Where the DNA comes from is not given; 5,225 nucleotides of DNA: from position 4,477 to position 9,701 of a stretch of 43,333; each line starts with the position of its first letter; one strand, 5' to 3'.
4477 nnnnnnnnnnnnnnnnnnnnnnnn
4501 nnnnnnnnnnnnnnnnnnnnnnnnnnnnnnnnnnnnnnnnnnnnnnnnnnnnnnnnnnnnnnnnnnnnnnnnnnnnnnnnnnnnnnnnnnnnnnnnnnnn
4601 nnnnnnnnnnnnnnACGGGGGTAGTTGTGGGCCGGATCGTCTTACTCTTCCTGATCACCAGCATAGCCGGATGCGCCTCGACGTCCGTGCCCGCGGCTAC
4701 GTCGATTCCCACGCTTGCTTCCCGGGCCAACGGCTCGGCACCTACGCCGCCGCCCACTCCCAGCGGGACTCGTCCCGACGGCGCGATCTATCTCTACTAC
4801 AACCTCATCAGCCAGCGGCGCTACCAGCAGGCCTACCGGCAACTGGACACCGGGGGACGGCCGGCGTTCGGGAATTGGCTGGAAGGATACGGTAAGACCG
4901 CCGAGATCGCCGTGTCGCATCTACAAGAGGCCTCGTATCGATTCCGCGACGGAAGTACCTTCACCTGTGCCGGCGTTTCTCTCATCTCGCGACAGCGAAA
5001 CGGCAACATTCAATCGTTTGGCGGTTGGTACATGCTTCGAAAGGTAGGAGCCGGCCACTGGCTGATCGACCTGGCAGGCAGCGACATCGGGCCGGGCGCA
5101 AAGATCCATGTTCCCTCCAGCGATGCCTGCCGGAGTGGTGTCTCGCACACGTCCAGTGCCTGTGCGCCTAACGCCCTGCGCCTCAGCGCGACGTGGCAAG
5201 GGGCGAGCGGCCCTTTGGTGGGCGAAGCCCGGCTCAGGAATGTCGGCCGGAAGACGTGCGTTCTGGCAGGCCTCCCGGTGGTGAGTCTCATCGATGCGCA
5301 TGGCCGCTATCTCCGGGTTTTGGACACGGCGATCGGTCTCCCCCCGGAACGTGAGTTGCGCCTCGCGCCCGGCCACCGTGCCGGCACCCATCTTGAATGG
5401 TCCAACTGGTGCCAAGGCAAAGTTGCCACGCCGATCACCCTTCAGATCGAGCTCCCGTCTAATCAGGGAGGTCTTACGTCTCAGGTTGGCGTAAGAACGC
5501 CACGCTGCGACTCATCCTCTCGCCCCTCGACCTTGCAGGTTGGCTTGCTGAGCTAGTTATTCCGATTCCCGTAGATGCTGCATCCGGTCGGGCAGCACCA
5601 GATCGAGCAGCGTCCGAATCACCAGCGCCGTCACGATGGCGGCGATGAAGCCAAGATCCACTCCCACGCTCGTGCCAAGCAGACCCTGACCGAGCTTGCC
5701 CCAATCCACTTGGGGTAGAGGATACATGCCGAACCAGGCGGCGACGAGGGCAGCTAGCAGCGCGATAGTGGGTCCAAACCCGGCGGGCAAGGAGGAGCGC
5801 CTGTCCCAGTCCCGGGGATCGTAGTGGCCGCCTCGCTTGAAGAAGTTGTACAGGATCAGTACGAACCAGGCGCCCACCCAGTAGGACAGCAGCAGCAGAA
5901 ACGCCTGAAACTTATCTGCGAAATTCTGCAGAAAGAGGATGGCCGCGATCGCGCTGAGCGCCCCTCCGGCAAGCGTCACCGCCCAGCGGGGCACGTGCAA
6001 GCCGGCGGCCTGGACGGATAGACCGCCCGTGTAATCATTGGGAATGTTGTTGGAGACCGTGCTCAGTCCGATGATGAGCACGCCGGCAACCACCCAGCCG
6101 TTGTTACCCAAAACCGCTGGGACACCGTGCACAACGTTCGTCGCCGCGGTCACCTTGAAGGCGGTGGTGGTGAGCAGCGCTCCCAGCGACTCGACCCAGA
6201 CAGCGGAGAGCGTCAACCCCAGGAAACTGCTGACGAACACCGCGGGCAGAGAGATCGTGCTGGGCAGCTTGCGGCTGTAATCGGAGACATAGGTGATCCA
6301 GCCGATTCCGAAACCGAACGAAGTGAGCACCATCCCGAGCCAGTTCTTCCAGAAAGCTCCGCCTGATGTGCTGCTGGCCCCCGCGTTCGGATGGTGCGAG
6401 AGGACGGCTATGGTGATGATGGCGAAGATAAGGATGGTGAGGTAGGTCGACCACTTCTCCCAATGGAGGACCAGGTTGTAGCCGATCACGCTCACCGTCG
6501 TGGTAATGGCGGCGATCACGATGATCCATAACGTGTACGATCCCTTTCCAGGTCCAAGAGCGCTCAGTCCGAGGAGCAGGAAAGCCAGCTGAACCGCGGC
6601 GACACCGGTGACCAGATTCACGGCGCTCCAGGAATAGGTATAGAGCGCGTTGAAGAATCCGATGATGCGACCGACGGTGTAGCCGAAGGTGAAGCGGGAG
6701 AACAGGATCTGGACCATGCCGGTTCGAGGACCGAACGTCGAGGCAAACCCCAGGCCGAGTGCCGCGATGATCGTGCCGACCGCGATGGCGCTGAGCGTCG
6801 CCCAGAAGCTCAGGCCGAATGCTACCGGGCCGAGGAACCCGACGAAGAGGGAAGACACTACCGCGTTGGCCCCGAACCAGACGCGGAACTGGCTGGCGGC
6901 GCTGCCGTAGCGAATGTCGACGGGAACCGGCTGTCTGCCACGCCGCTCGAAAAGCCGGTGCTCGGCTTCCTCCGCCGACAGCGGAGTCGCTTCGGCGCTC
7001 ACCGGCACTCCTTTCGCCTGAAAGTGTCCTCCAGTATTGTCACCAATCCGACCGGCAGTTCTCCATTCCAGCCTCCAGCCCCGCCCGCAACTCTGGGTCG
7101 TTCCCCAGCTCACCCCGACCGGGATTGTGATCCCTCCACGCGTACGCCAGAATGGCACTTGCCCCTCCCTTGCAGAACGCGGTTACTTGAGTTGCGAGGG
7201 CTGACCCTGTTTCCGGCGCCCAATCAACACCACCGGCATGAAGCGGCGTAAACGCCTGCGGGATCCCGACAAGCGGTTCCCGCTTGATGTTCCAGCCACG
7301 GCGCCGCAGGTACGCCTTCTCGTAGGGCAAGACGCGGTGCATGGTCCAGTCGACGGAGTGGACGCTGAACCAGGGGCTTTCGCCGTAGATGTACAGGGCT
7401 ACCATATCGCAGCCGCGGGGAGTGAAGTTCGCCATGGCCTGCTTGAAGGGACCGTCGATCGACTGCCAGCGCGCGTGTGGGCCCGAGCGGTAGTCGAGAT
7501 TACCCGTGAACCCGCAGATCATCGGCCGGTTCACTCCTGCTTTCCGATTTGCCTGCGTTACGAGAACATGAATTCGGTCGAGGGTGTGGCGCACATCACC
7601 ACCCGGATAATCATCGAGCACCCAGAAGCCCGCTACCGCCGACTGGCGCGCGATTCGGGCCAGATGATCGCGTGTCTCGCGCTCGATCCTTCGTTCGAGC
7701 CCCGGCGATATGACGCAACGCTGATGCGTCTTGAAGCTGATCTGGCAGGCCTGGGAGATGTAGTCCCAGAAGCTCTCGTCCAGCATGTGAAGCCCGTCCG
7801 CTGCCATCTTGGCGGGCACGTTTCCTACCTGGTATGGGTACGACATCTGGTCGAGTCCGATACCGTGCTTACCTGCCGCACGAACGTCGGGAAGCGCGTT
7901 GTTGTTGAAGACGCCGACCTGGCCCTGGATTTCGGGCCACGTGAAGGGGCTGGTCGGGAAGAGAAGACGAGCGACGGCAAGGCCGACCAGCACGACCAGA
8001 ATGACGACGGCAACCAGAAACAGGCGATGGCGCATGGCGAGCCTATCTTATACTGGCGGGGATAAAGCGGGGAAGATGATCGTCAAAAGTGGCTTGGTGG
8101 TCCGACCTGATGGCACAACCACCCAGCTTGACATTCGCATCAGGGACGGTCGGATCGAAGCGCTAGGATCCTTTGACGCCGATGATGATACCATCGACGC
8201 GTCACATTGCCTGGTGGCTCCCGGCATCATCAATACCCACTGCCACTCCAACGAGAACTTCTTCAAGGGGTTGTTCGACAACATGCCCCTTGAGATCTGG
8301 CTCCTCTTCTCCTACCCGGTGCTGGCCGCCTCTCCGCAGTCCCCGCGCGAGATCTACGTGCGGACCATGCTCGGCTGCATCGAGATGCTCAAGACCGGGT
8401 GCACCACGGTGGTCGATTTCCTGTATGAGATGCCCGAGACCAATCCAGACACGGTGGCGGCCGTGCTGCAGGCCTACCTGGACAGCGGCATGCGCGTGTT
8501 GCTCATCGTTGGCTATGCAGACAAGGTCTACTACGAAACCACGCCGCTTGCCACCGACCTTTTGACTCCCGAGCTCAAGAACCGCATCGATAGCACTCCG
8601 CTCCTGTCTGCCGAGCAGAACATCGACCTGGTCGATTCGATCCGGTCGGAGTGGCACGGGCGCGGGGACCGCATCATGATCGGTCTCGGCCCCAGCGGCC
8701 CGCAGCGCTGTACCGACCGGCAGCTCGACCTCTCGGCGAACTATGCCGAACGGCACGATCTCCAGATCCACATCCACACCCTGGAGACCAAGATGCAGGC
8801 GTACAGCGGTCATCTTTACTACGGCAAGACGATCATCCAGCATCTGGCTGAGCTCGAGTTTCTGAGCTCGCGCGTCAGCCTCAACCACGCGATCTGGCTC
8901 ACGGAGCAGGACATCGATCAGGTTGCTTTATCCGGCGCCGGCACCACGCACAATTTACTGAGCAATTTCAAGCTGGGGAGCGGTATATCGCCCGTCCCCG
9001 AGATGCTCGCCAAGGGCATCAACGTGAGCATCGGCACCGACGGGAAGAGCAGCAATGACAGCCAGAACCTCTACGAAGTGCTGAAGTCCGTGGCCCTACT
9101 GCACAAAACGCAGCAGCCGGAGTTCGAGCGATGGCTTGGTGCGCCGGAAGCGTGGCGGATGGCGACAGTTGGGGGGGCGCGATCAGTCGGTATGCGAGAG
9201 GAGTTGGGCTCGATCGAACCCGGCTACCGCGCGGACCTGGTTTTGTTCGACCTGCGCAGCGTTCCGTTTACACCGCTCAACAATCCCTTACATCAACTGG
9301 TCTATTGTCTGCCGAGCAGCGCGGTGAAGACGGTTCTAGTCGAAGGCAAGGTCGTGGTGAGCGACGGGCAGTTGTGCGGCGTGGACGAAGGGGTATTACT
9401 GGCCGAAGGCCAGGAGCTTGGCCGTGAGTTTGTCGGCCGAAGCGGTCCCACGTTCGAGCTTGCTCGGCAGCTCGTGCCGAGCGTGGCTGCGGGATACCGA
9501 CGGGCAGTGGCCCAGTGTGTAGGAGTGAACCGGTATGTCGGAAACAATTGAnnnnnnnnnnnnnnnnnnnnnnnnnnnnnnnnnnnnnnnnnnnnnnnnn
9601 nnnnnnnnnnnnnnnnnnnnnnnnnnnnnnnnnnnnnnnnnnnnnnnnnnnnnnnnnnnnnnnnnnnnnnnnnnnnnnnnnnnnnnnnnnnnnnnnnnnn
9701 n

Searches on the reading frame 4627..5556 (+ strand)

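Call 49: search_protein_families(library=pfam, proteins=[window:4627-5556:+], max_evalue=0.001)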
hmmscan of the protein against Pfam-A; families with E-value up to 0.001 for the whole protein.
window:4627-5556:+ (309 aa): 1 family
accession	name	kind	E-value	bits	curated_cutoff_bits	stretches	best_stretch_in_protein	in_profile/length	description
PF14016.12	DUF4232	-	1.9e-11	44.6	27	1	179-280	1-103/129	Domain of unknown function (DUF4232)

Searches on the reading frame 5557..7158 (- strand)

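Call 49: search_protein_families(library=pfam, proteins=[window:5557-7158:-], max_evalue=0.001)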
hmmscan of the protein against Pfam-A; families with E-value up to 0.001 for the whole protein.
window:5557-7158:- (533 aa): 1 family
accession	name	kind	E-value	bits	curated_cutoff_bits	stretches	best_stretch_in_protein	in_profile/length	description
PF02133.21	Transp_cyt_pur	-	5.6e-24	85.2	23.5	1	77-445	1-377/440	Permease for cytosine/purines, uracil, thiamine, allantoin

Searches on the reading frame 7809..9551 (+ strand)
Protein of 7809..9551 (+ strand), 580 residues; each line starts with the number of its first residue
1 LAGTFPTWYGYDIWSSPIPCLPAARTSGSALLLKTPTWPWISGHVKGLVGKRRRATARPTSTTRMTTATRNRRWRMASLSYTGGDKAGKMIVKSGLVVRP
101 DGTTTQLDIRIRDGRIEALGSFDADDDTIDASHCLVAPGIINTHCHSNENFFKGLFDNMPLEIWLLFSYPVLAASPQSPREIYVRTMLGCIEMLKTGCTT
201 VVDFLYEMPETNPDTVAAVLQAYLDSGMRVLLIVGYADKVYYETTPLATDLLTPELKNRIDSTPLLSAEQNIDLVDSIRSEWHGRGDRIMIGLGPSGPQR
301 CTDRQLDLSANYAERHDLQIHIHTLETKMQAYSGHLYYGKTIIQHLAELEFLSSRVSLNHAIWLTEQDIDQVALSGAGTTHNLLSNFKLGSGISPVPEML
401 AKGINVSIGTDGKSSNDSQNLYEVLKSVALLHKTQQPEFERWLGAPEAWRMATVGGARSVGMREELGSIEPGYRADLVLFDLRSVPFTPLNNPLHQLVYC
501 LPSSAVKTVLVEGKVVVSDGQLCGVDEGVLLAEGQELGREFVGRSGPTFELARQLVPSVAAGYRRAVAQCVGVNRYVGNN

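Call 49: search_protein_families(library=pfam, proteins=[window:7809-9551:+], max_evalue=0.001)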
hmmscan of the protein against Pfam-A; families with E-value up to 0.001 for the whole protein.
window:7809-9551:+ (580 aa): 2 families
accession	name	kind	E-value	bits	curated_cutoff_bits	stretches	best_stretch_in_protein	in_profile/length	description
PF01979.26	Amidohydro_1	-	2.2e-55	188.8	25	1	136-516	2-345/345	Amidohydrolase family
PF07969.17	Amidohydro_3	-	5.3e-18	66.2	29.7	1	301-517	259-472/472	Amidohydrolase family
